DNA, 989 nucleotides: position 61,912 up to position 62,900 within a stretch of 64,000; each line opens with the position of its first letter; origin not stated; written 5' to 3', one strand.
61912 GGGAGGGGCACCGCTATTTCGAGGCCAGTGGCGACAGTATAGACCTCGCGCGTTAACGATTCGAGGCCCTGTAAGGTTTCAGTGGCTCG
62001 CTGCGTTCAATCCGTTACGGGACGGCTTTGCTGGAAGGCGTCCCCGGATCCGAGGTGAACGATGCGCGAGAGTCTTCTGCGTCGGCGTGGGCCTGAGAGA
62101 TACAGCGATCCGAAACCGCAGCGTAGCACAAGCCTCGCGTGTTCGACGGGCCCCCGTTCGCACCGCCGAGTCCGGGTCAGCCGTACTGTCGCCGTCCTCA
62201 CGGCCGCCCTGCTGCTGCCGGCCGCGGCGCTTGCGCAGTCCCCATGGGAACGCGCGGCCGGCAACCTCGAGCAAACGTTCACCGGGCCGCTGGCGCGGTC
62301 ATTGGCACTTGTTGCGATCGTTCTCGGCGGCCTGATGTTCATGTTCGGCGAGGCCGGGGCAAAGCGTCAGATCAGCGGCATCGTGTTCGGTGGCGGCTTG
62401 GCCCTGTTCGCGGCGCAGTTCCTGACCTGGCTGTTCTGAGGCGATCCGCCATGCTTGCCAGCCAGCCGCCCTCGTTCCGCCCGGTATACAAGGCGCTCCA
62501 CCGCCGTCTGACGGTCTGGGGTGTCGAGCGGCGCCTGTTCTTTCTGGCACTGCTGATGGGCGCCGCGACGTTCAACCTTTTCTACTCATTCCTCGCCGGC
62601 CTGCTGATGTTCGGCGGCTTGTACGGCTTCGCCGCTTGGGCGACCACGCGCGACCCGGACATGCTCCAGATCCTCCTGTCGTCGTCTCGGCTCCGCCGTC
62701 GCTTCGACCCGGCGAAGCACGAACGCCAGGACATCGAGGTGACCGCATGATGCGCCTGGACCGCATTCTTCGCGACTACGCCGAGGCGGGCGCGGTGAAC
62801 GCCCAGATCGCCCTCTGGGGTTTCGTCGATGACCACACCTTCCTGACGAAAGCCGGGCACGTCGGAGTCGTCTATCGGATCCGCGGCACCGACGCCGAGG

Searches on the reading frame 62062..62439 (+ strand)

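Call 6: search_protein_families(library=pfam, proteins=[window:62062-62439:+], max_evalue=0.01)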
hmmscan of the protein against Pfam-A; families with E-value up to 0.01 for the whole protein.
window:62062-62439:+ (125 aa): 1 family
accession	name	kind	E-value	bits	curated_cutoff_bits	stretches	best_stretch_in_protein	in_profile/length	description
PF04956.18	TrbC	-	5e-18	65.5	27.9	1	37-124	9-98/98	TrbC/VIRB2 pilin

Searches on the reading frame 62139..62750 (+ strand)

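Call 6: search_protein_families(library=pfam, proteins=[window:62139-62750:+], max_evalue=0.01)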
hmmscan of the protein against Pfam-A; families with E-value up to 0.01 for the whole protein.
window:62139-62750:+ (203 aa): 1 family
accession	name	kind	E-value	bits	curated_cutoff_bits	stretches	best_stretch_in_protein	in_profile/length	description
PF05101.18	VirB3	-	3.6e-09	37.2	23.9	1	115-187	4-75/84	Type IV secretory pathway, VirB3-like protein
